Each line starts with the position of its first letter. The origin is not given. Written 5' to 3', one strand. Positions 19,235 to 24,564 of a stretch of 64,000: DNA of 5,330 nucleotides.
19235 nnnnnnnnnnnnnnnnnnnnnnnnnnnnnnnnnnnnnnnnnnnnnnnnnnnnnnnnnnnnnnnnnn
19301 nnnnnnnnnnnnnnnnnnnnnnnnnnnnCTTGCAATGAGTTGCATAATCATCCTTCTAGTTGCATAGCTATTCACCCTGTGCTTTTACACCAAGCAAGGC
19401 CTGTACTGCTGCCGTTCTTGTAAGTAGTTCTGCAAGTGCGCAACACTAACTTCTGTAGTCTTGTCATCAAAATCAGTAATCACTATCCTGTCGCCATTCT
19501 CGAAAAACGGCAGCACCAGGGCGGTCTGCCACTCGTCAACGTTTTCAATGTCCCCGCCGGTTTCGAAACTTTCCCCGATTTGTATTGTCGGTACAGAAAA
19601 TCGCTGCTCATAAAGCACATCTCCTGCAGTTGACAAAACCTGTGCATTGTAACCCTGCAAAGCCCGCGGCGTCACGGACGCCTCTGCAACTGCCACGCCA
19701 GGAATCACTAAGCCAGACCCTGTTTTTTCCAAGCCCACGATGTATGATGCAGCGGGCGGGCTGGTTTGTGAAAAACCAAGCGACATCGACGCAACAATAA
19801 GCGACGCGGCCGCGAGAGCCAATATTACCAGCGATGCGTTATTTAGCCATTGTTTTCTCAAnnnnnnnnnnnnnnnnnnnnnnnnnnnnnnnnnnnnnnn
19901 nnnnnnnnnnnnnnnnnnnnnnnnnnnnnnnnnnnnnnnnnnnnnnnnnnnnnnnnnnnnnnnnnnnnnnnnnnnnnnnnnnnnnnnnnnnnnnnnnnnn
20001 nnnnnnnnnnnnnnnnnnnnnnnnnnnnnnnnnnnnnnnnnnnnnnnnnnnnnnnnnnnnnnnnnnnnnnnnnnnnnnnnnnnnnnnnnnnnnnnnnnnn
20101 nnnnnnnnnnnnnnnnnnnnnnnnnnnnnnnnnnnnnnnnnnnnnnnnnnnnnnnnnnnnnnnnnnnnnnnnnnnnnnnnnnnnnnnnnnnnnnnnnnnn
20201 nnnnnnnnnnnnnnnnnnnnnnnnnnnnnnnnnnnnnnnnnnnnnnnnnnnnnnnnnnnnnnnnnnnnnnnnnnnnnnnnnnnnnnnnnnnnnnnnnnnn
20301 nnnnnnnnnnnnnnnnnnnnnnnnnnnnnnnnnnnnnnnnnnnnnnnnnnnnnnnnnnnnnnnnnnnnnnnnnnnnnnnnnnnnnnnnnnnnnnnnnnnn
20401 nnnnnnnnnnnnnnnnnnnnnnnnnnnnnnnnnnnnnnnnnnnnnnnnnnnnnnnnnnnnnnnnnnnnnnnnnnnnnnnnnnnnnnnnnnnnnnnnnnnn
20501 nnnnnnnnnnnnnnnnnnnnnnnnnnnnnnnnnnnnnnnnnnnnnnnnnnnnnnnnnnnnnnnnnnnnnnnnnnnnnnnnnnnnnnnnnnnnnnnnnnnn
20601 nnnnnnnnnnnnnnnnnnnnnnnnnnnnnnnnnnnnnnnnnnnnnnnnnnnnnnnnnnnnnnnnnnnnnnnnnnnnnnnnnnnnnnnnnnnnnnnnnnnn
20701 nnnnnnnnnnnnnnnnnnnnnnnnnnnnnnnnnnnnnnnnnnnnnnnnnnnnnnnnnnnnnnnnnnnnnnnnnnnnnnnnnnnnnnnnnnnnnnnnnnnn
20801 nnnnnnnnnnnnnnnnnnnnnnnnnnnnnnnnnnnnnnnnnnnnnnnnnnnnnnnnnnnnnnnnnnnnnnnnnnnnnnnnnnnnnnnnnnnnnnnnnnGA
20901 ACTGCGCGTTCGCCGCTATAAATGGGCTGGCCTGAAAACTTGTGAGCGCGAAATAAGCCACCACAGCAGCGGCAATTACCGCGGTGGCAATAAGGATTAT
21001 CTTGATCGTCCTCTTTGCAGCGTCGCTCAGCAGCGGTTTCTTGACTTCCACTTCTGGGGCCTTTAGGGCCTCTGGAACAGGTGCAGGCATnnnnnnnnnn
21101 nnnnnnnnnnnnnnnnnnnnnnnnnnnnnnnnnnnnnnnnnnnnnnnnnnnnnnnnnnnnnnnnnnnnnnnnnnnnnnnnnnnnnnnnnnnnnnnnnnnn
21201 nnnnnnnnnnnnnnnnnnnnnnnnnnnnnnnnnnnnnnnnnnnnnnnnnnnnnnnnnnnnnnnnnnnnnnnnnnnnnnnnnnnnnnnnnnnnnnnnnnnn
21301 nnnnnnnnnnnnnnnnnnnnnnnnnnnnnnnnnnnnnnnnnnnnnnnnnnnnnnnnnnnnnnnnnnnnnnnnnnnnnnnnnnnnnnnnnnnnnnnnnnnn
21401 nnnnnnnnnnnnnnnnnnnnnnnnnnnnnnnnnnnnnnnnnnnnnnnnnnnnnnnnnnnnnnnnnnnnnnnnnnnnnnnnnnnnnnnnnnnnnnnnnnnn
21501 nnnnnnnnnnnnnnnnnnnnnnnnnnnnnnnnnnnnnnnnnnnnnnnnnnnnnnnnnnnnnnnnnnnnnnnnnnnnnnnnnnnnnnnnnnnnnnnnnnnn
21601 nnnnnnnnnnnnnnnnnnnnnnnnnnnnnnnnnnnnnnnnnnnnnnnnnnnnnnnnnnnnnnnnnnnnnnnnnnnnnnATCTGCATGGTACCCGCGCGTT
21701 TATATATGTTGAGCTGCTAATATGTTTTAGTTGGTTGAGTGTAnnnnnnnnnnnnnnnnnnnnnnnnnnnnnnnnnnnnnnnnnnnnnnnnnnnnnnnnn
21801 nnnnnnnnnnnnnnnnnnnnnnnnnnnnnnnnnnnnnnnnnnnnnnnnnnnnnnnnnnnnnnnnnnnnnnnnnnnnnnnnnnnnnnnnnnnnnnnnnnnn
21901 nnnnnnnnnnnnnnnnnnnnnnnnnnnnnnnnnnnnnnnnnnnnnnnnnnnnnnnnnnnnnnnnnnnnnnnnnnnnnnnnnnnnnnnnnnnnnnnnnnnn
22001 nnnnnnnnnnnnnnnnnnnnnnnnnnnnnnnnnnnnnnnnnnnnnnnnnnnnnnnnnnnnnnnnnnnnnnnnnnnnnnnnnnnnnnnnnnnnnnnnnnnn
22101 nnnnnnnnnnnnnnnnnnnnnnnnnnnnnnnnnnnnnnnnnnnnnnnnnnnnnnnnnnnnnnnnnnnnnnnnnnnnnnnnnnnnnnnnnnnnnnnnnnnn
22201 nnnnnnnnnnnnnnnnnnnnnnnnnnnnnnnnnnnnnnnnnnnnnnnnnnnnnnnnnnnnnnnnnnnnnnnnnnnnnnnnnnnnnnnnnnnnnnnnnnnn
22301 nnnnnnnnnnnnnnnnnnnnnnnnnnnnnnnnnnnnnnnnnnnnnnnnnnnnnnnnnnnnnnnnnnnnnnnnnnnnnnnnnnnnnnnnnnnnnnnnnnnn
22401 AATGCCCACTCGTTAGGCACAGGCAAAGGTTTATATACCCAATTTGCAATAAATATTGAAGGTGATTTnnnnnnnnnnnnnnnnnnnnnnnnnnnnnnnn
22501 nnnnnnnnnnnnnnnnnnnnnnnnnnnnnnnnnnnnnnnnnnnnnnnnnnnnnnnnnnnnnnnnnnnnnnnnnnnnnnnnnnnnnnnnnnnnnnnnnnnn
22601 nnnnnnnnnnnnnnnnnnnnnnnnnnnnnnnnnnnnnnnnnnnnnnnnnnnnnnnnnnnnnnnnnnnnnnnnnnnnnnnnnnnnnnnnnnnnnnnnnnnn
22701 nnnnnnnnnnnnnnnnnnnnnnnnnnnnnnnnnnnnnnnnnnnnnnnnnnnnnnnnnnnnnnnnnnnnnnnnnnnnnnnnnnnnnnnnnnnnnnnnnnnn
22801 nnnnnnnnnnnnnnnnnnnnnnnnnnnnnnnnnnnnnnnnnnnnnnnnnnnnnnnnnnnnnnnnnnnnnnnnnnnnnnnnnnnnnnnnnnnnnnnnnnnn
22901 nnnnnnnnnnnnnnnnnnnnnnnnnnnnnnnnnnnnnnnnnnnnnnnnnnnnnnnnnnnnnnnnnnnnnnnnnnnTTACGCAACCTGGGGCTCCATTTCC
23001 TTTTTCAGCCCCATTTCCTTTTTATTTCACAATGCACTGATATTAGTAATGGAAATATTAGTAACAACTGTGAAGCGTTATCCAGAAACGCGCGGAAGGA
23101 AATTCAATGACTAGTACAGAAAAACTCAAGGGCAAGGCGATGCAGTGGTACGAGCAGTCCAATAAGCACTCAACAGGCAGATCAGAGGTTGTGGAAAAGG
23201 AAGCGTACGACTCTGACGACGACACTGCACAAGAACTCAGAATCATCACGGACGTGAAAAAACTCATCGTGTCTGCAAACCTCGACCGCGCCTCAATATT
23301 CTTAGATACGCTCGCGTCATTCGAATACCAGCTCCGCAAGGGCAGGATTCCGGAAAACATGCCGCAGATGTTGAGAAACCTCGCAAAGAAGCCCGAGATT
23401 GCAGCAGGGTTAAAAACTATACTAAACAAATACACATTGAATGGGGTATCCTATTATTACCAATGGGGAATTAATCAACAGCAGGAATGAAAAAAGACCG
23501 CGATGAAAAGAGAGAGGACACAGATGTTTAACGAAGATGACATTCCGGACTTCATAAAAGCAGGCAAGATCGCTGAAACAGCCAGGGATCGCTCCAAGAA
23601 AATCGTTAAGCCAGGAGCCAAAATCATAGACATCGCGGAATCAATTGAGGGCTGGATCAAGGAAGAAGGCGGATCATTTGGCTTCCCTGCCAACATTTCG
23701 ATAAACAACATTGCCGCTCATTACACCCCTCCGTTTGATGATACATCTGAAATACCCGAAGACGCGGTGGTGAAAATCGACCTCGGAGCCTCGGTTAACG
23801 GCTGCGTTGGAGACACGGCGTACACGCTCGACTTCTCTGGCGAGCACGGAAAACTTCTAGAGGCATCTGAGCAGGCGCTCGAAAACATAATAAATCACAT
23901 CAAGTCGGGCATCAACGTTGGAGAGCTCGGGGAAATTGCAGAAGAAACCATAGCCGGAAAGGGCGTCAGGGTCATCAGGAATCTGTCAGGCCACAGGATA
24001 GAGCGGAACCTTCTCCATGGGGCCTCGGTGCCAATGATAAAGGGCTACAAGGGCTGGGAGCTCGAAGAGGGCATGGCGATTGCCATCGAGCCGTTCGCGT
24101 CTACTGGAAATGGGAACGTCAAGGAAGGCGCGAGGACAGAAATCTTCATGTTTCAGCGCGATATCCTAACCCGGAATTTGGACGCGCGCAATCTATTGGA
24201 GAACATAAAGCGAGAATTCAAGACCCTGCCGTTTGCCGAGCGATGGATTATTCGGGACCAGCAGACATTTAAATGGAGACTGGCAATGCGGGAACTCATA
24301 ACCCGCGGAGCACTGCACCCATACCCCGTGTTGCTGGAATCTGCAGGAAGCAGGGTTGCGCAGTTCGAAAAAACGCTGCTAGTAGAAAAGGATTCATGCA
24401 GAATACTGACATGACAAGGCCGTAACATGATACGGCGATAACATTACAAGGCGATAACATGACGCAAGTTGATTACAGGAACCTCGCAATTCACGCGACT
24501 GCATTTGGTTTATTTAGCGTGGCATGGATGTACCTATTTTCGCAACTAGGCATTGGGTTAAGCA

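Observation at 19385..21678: Membrane zincin protease with an unusual N-terminal (T/E)P repeat on the cytoplasmic side, plus a co-transcribed secreted partner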

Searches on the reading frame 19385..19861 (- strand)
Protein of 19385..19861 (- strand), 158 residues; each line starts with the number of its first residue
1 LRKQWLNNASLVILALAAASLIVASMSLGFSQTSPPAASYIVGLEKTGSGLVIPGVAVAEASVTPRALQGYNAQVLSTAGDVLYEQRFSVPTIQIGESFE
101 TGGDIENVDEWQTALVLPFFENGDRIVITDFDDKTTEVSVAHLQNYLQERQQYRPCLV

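Call 6: search_protein_families(library=pfam, proteins=[window:19385-19861:-], max_evalue=0.1)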
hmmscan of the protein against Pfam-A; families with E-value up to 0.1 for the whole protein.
window:19385-19861:- (158 aa): 0 families

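Call 9: search_protein_families(library=ncbifam, proteins=[window:19385-19861:-], max_evalue=0.1)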
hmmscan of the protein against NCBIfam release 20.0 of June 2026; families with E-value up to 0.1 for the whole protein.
window:19385-19861:- (158 aa): 0 families

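Call 21: find_homologous_proteins(query=window:19388-19861:-, max_evalue=0.01)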
Query window:19388-19861:- (158 aa): 1 proteins with E <= 0.01 among 182 candidates.
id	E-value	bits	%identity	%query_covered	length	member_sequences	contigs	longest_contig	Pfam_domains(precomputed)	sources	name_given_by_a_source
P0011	2.1e-96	338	100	100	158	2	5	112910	-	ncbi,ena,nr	ncbi:MAG: hypothetical protein J4432_01180 [DPANN group archaeon]|nr:hypothetical protein [DPANN gro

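Call 55: search_protein_representatives(protein=window:19388-19861:-)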
Query: 158 residues. Proteins with E-value up to 0.001 (for the whole library): 1; up to 1e-10: 1; up to 1e-30: 1. The best 1 are listed.
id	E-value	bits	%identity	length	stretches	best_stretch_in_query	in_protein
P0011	6.8e-97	337.5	100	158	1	1-158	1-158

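Call 66: predict_structure(alignment_id=A6)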
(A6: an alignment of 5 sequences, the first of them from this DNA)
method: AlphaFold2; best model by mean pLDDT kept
length: 129 residues; sequences in the alignment: 5
mean_pLDDT: 72.4   pTM: 0.66
mean pLDDT of the five models: 72.4, 71.0, 71.0, 69.6, 62.1
residues with pLDDT >= 90: 16; 70-90: 68; 50-70: 22; < 50: 23
segments of 3 or more residues with pLDDT < 50: 1-6, 65-75, 124-129
pLDDT, mean of each block of 10 residues (from residue 1): 53 82 79 62 89 88 50 51 82 87 87 80 48
secondary structure, 60 per line:
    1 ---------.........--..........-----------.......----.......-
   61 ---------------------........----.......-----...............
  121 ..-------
elements in order: E10-18 E21-30 E42-48 E53-59 E82-89 E94-100 E106-110 H111-122

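Call 69: fold_search(model_id=the predicted structure, library=pdb)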
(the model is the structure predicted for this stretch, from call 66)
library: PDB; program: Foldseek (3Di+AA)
matches with E <= 10: 381; with E <= 0.001: 0
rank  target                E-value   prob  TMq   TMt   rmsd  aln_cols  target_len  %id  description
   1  2p9r_B                2.3e-01  0.72  0.30  0.38  10.6       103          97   11  Human alpha2-macroglogulin is composed of multiple domains, as predicted by homology with complement component C3 (released 2007-08-21)
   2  3ajz_A                3.4e-01  0.16  0.21  0.21  14.1       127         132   12  Crystal Structure of Ancestral Congerin Con-anc (released 2011-05-18)
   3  4lbq_A                4.4e-01  0.21  0.26  0.25  15.4       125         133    9  Crystal structure of mouse galectin-1 (released 2014-07-02)
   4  3fg3_A                5.8e-01  0.21  0.26  0.07  12.4       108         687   12  Crystal structure of Delta413-417:GS I805W LOX (released 2009-08-18)
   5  4ga9_A                5.8e-01  0.09  0.19  0.18  14.8       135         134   10  Crystal Structure of Rat Galectin-1 in Complex with Lactose (released 2013-08-07)
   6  3fg1_C                6.1e-01  0.20  0.25  0.06  12.8       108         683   13  Crystal structure of Delta413-417:GS LOX (released 2009-08-18)
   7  4gqz_B                6.4e-01  0.21  0.30  0.25  14.1       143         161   11  Crystal Structure of S.CueP (released 2013-08-14)
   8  4qwt_B                7.1e-01  0.16  0.25  0.06  12.8       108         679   13  Anaerobic crystal structure of delta413-417:GS LOX in complex with arachidonate (released 2014-09-24)
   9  7tue_D                7.1e-01  0.08  0.17  0.09  16.9       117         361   11  Crystal structure of Tapasin in complex with HLA-B*44:05 (T73C) (released 2022-09-07)
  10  3fg4_A                7.5e-01  0.16  0.25  0.06  12.8       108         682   13  Crystal structure of Delta413-417:GS I805A LOX (released 2009-08-18)
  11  3fg4_C                8.4e-01  0.20  0.26  0.07  12.5       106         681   12  Crystal structure of Delta413-417:GS I805A LOX (released 2009-08-18)
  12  4gqz_A                8.4e-01  0.18  0.29  0.25  11.7       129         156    9  Crystal Structure of S.CueP (released 2013-08-14)
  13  3fg1_A                8.4e-01  0.15  0.24  0.06  12.9       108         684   16  Crystal structure of Delta413-417:GS LOX (released 2009-08-18)
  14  3fg4_B                8.8e-01  0.18  0.26  0.07  12.4       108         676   12  Crystal structure of Delta413-417:GS I805A LOX (released 2009-08-18)
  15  3fg3_B                8.8e-01  0.15  0.25  0.06  12.8       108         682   13  Crystal structure of Delta413-417:GS I805W LOX (released 2009-08-18)
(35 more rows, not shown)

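Call 79: find_encoding_contigs(protein=P0011, flank=4000, max_places=8)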
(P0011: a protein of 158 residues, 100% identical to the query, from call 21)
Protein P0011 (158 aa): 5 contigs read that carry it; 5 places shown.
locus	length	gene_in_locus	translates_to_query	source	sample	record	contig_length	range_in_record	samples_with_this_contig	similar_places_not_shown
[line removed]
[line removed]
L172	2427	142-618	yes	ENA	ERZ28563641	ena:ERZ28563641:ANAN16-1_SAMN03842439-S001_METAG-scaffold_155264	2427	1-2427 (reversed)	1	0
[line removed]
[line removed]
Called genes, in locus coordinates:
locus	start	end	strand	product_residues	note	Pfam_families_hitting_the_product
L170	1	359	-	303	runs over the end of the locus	PF00557:Peptidase_M24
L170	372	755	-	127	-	-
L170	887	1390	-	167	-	-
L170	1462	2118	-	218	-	-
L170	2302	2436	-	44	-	-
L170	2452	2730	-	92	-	-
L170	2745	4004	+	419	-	PF09471:Peptidase_M64 (faint)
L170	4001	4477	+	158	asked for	-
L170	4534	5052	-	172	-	-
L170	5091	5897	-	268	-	-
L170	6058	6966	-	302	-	PF04021:Class_IIIsignal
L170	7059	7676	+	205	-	-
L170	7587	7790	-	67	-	-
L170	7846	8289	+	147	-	-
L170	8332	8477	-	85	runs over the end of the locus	-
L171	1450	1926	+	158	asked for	-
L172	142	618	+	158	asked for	-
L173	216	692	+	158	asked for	-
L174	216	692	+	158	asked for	-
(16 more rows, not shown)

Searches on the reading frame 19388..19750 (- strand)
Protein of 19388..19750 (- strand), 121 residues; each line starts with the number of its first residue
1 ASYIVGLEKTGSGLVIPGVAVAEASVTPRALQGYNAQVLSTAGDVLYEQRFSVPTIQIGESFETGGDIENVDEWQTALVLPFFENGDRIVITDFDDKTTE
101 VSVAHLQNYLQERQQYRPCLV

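Call 39: search_solved_structures(query=A2, max_evalue=10, show_alignments=2)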
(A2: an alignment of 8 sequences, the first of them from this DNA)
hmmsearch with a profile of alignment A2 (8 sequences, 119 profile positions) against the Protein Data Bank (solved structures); distinct sequences matched with E-value up to 10: 0.

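Call 40: find_homologous_proteins(query=A2, max_evalue=0.001)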
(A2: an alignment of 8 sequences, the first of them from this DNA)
Query A2 (8 sequences) (121 aa, profile of the alignment): 2 proteins with E <= 0.001 among 758 candidates.
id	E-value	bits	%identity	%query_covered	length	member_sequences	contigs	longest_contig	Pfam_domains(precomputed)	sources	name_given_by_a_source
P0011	6.6e-28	115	100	100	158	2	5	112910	-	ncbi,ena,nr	ncbi:MAG: hypothetical protein J4432_01180 [DPANN group archaeon]|nr:hypothetical protein [DPANN gro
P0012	4.7e-20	89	29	52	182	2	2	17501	-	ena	-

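Call 42: find_encoding_contigs(protein=P0012, flank=5000, max_places=3)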
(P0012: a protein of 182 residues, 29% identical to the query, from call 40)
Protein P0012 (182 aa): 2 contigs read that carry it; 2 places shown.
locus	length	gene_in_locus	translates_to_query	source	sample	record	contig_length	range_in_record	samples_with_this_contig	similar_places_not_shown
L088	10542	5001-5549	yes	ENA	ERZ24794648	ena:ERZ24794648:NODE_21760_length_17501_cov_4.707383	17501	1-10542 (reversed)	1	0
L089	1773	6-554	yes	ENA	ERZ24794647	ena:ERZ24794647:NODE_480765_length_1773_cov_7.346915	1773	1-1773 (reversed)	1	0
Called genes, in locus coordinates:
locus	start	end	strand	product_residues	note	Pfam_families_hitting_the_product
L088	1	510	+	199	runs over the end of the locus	-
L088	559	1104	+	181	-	PF01725:Ham1p_like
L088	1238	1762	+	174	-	PF01066:CDP-OH_P_transf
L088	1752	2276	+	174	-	PF01066:CDP-OH_P_transf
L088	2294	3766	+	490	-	PF04055:Radical_SAM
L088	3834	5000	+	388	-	PF09471:Peptidase_M64 (faint)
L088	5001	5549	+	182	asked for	-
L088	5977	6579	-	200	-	PF14528:LAGLIDADG_3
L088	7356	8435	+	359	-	PF17963:Big_9 (faint), PF00801:PKD (faint), PF05345:He_PIG (faint), PF19410:DUF5980 (faint), PF18911:PKD_4 (weak)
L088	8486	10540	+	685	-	?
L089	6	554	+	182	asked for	-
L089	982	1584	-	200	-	PF14528:LAGLIDADG_3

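Call 70: search_protein_families(library=pfam, alignment_id=A2, max_evalue=10)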
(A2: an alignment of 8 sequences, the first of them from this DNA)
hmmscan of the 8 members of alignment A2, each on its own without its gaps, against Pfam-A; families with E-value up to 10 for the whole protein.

A. member 1, seq(121 aa): 1 family
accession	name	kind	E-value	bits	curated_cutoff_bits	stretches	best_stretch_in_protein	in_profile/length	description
PF25426.1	AAA_lid_BCS1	-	0.16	12.3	27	1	98-112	32-46/60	Mitochondrial chaperone BCS1-like, ATPase lid domain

B. families by the number of members that match (of 8 scanned): 1 family
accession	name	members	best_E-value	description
PF25426.1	AAA_lid_BCS1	1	0.16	Mitochondrial chaperone BCS1-like, ATPase lid domain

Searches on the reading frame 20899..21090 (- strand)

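Call 82: search_protein_families(library=pfam, proteins=[window:20899-21090:-], max_evalue=10)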
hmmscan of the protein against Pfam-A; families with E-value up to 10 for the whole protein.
seq(64 aa): 3 families
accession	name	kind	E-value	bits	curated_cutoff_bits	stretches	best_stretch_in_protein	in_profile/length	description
PF05084.19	GRA6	-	0.083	13.3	27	1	13-47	136-171/186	Granule antigen protein (GRA6)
PF14155.11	DUF4307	-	0.19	12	27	1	26-59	2-35/111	Domain of unknown function (DUF4307)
PF07790.16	Pilin_N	-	1.4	10.2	25.2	1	31-51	10-30/78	Archaeal Type IV pilin, N-terminal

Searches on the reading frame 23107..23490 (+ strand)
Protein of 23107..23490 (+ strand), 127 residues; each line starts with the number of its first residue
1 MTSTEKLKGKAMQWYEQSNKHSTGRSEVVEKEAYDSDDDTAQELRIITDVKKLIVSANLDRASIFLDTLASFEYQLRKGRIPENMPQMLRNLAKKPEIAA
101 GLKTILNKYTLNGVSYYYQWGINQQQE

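Call 6: search_protein_families(library=pfam, proteins=[window:23107-23490:+], max_evalue=0.1)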
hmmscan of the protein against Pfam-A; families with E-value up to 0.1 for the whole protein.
window:23107-23490:+ (127 aa): 1 family
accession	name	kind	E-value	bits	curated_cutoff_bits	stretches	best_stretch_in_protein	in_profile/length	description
PF12321.13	DUF3634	-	0.083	13.7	25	0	64-105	24-65/105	Protein of unknown function (DUF3634)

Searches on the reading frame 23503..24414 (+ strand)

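Call 6: search_protein_families(library=pfam, proteins=[window:23503-24414:+], max_evalue=0.1)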
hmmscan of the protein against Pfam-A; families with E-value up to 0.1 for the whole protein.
window:23503-24414:+ (303 aa): 1 family
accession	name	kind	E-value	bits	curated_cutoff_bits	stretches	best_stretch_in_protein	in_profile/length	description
PF00557.29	Peptidase_M24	-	6.5e-28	98.4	23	1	19-200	5-190/208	Metallopeptidase family M24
